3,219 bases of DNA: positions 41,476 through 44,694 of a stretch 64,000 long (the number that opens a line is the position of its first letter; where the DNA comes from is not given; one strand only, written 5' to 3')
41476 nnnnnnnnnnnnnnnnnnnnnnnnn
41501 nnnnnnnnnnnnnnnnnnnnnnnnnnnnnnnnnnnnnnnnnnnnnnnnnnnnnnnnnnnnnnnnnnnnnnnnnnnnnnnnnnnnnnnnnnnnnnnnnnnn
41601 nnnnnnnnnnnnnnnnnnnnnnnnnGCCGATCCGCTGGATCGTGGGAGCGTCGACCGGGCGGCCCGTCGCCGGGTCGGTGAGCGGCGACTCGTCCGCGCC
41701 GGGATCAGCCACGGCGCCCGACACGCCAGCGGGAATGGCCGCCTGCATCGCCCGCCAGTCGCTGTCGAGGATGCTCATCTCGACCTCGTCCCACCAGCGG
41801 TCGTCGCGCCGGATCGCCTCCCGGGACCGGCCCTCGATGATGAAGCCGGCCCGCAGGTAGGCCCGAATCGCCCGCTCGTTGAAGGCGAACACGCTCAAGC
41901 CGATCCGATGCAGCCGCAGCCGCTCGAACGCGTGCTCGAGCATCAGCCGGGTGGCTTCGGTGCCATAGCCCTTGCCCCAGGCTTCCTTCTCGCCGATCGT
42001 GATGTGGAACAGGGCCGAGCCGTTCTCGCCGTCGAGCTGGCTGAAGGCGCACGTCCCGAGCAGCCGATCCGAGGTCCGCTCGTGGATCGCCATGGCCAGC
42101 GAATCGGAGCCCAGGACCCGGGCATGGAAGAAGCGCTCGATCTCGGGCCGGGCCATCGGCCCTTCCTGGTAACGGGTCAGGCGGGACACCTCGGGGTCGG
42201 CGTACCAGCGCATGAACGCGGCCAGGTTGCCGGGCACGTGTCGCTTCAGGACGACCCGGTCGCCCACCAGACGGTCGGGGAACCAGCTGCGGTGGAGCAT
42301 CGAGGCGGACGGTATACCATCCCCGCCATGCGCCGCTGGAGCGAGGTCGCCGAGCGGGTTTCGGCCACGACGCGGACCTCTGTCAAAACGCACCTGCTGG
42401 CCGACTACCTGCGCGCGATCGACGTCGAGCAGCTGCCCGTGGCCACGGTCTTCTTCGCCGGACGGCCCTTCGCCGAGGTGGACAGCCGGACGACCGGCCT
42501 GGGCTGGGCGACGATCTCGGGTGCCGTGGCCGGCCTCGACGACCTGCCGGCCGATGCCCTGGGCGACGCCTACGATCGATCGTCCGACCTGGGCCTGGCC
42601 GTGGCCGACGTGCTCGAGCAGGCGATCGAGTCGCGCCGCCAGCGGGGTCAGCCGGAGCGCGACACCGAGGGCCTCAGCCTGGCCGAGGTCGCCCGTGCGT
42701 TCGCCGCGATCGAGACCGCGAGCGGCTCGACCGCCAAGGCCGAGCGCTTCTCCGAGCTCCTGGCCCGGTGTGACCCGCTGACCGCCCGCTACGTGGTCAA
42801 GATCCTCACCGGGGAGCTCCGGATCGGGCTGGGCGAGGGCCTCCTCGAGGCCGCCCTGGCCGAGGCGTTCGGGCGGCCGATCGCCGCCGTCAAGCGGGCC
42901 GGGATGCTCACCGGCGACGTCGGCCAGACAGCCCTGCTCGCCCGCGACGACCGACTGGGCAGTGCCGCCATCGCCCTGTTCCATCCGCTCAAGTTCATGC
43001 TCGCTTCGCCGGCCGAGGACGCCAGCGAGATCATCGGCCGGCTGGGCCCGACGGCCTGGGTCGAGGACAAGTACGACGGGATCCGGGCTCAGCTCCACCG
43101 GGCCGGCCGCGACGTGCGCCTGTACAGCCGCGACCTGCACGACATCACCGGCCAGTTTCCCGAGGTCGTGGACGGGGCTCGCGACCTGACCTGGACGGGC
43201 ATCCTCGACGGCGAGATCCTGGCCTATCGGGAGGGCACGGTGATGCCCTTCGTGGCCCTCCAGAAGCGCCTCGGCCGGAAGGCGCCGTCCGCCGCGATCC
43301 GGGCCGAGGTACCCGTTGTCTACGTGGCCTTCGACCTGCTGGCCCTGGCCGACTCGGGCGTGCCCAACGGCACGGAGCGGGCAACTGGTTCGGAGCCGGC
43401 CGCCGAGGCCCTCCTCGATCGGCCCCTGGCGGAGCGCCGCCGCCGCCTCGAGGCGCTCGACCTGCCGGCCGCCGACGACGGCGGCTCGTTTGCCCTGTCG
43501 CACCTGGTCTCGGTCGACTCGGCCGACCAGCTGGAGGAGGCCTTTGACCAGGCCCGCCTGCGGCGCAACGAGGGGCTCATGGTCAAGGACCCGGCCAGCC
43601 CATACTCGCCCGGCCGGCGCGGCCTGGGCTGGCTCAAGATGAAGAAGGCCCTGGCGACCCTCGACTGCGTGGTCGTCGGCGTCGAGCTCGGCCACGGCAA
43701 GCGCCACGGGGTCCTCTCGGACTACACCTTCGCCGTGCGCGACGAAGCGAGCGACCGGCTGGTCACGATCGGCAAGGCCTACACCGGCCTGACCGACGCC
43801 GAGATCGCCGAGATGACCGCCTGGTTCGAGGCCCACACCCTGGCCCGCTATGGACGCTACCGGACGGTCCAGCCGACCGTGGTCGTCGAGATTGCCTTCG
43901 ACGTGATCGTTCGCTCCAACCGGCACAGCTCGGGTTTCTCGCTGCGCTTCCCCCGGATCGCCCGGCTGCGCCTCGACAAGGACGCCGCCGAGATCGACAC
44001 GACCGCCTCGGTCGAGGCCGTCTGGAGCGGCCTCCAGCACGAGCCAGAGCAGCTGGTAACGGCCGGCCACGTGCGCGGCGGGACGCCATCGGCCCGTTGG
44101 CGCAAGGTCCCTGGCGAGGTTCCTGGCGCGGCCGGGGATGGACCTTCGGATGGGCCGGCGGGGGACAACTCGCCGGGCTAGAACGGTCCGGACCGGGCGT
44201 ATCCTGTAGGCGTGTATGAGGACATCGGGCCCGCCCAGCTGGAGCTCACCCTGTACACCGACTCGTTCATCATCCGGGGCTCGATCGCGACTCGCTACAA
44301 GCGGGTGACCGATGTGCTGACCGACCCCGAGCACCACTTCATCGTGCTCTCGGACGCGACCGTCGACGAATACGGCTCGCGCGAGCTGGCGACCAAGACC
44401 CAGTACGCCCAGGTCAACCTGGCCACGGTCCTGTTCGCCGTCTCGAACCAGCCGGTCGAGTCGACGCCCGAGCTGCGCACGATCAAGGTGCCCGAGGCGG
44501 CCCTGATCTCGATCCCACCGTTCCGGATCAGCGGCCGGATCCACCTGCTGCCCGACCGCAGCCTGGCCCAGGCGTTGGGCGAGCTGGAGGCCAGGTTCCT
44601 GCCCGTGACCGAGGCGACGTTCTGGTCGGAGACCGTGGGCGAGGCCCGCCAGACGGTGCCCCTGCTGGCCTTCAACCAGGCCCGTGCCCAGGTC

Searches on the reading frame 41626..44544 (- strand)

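Call 94: search_protein_families(library=pfam, proteins=[window:41626-44544:-], max_evalue=0.001)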
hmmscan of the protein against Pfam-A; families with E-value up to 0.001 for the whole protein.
window:41626-44544:- (973 aa): 4 families
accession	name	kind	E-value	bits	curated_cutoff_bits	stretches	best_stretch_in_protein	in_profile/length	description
PF13302.13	Acetyltransf_3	-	3.8e-21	76.7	25.4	1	763-901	1-137/138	Acetyltransferase (GNAT) domain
PF00583.31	Acetyltransf_1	-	5.2e-10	40.1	20.7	1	810-901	28-116/116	Acetyltransferase (GNAT) family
PF13420.13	Acetyltransf_4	-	3.7e-09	37.2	24.3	1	774-921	9-154/155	Acetyltransferase (GNAT) domain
PF13523.12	Acetyltransf_8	-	2.5e-06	27.6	27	1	833-904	73-140/145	Acetyltransferase (GNAT) domain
